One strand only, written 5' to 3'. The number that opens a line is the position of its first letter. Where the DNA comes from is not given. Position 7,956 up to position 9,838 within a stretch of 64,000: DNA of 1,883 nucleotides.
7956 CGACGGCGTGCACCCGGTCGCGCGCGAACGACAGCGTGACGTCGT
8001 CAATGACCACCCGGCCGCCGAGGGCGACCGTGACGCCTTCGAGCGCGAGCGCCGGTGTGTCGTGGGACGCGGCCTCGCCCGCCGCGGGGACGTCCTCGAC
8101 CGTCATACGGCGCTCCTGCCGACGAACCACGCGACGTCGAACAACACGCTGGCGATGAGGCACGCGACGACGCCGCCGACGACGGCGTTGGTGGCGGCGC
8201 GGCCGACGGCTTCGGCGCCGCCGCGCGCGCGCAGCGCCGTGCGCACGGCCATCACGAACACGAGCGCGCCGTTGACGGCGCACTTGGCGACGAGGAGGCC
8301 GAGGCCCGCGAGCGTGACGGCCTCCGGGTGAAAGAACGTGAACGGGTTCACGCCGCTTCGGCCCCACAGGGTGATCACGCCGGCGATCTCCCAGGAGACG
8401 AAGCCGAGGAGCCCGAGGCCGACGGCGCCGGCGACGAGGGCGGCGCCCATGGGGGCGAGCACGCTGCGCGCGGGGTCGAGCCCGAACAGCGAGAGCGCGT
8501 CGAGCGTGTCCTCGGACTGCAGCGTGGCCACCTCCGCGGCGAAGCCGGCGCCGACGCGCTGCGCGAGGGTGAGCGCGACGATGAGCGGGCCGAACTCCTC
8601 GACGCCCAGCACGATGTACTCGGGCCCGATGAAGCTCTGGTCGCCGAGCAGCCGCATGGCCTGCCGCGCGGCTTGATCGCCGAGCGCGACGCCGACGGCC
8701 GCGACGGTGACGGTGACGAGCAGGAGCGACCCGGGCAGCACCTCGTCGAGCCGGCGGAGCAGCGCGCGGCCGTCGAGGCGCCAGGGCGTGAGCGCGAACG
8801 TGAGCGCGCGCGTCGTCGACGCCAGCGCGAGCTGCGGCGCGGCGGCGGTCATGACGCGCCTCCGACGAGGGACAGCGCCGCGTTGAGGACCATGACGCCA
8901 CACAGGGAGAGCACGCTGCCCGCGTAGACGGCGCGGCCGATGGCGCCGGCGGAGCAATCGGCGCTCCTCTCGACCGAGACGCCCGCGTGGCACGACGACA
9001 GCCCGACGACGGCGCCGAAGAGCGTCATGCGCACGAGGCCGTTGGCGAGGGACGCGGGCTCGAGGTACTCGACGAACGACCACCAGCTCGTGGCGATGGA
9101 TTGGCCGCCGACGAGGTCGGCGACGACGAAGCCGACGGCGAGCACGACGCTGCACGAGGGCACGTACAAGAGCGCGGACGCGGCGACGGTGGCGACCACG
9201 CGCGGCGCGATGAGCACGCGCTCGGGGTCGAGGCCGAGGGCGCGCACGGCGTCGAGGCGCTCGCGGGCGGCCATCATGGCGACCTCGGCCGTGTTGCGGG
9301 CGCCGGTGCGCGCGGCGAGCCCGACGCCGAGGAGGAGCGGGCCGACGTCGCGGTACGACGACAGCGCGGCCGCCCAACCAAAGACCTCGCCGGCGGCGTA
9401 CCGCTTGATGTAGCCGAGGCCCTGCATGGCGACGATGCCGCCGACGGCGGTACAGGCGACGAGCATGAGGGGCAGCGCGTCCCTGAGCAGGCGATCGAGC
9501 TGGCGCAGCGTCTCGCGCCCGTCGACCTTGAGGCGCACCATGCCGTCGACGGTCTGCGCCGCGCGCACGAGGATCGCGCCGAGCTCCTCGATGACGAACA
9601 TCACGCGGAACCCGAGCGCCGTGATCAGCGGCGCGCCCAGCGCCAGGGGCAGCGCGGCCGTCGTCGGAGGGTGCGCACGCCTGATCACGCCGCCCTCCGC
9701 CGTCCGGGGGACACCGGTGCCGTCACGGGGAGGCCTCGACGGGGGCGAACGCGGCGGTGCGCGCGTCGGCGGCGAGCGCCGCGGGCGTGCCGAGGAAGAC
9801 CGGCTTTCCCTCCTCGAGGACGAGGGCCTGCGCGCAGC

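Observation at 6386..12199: UbiB kinase coupled to an Mla/Mce-type transporter with two different ATPases and two different permeases whose ATP-site defects are complementary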

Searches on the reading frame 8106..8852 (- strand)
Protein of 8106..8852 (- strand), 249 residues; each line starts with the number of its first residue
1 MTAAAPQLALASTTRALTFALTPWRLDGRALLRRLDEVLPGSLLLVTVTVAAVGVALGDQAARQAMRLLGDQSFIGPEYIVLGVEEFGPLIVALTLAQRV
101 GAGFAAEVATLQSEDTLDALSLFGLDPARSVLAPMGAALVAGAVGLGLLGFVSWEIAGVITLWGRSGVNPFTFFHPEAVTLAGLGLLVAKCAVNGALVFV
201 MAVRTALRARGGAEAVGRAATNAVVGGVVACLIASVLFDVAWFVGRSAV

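Call 3: search_protein_families(library=pfam, proteins=[window:8106-8852:-], max_evalue=0.01)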
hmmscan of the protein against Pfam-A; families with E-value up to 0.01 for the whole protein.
window:8106-8852:- (249 aa): 1 family
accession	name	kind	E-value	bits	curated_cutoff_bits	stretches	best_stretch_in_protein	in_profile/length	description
PF02405.21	MlaE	-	3.1e-30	105.8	22.5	1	32-240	2-211/212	Permease MlaE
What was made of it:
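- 8103..8852 (-): MlaE-family permease 2 (249 aa), the more divergent paralogue. It is 36% identical to permease 1 over 119 aa. PF02405 E = 3.1e-30 (call 3).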

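Call 4: search_protein_families(library=ncbifam, proteins=[window:8106-8852:-], max_evalue=0.01)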
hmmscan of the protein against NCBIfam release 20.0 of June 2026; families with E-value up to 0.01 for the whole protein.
window:8106-8852:- (249 aa): 2 families
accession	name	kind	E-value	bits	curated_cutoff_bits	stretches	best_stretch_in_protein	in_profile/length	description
TIGR00056.1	TIGR00056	subfamily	2.1e-22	80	212.2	1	25-242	35-256/260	MlaE family lipid ABC transporter permease subunit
NF033619.1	perm_MlaE_1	exception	8.9e-13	48.4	315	1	37-236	44-245/253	lipid asymmetry maintenance ABC transporter permease subunit MlaE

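Call 30: search_solved_structures(query=window:8106-8852:-, max_evalue=0.001)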
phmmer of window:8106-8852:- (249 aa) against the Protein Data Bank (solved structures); distinct sequences matched with E-value up to 0.001: 4.
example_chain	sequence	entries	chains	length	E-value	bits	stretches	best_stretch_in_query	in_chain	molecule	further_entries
6ic4_G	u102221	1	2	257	1.2e-08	38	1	35-152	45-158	ABC transporter permease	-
6z5u_A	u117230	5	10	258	1.2e-08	38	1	35-152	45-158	ABC transporter permease | Intermembrane phospholipid transport system permease protein MlaE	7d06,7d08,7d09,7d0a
7ch8_G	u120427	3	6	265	1.4e-06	31.3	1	9-167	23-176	Probable permease of ABC transporter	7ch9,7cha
6xbd_G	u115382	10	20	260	3e-06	30.1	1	25-166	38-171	Phospholipid ABC transporter permease protein MlaE | Uncharacterized protein | Lipid asymmetry maintenance ABC transporter permease subunit MlaE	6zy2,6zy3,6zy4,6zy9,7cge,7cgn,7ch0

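Call 59: search_protein_representatives(protein=window:8106-8852:-)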
Query: 249 residues. Proteins with E-value up to 0.001 (for the whole library): 2276; up to 1e-10: 206; up to 1e-30: 6. The best 150 are listed.
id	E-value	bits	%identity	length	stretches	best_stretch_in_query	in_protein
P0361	5.7e-78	278.0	64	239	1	15-248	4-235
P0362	3.1e-71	255.9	59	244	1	13-243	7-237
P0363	7.5e-57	208.9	54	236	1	16-244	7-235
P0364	1.6e-54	201.2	48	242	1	8-243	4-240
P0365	1.7e-44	168.4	61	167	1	74-225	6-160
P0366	3.9e-42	160.7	42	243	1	15-243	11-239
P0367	7.1e-30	120.6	41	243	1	27-243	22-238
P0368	1.2e-25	106.7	50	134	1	14-136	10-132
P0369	8.6e-25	104.0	35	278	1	30-240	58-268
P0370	2.5e-24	102.5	36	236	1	20-246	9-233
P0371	3.1e-23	98.9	33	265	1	13-241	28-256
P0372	7.0e-22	94.4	40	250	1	41-230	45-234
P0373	1.4e-21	93.4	33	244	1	29-235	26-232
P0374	6.8e-21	91.2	34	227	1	29-241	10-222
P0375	3.1e-20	89.1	34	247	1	30-234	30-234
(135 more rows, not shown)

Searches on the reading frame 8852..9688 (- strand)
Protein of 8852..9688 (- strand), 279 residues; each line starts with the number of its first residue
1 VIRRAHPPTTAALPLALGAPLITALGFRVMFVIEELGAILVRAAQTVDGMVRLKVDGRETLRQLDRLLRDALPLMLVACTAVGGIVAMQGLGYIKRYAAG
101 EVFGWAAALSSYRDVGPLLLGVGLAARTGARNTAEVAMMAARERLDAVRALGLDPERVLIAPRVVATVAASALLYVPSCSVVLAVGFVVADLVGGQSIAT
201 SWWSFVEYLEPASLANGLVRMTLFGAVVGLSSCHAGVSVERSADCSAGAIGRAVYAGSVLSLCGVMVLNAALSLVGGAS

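Call 3: search_protein_families(library=pfam, proteins=[window:8852-9688:-], max_evalue=0.01)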
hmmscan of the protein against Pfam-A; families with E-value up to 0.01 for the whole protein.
window:8852-9688:- (279 aa): 1 family
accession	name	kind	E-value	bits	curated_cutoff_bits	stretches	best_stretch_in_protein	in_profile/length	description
PF02405.21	MlaE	-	3.9e-40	138.2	22.5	1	61-274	2-211/212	Permease MlaE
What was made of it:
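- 8849..9688 (-): MlaE-family permease 1 (279 aa). PF02405 E = 3.9e-40 (call 3).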

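Call 4: search_protein_families(library=ncbifam, proteins=[window:8852-9688:-], max_evalue=0.01)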
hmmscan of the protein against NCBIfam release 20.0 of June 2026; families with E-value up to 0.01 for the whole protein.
window:8852-9688:- (279 aa): 2 families
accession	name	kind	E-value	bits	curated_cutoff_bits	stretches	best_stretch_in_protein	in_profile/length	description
TIGR00056.1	TIGR00056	subfamily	2e-32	112.9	212.2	1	40-275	21-255/260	MlaE family lipid ABC transporter permease subunit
NF033619.1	perm_MlaE_1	exception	3.5e-24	85.8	315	1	24-270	2-249/253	lipid asymmetry maintenance ABC transporter permease subunit MlaE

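Call 29: search_solved_structures(query=window:8852-9688:-, max_evalue=0.001)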
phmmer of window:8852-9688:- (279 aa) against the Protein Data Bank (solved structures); distinct sequences matched with E-value up to 0.001: 6.
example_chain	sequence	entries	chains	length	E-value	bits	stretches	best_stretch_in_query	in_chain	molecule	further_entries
7ch8_G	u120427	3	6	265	5.2e-15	58.9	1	71-265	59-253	Probable permease of ABC transporter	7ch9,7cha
6xbd_G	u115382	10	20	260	2.5e-12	50.1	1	61-265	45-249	Phospholipid ABC transporter permease protein MlaE | Uncharacterized protein | Lipid asymmetry maintenance ABC transporter permease subunit MlaE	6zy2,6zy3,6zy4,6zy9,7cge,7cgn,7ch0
8fed_I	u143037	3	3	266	7.1e-12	48.6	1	93-276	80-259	Conserved hypothetical integral membrane protein Yrbe1a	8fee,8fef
8fed_J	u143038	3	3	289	6e-11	45.6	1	79-276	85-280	ABC-transporter integral membrane protein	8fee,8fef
6z5u_A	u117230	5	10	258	5.5e-10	42.4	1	61-270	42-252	ABC transporter permease | Intermembrane phospholipid transport system permease protein MlaE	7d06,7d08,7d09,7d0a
6ic4_G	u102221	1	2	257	6e-10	42.3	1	61-270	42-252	ABC transporter permease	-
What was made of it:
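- On Mla/MCE-type ABC transporter (MlaE-fold): Both hit solved MlaE structures, and permease 1 also hits YrbE1A/B (calls 29, 30).
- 8849..9688 (-): Hits solved MlaE and YrbE1A/B structures (call 29).
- On Actinobacterial Mce system: This is analogous to YrbEA/B but probably an independent duplication (call 29).
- Closest known: Actinobacterial Mce1/Mce4 systems. Different: The permease duplication looks independent: E1 hits YrbE1A and YrbE1B about equally and hits MlaE better (call 29).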
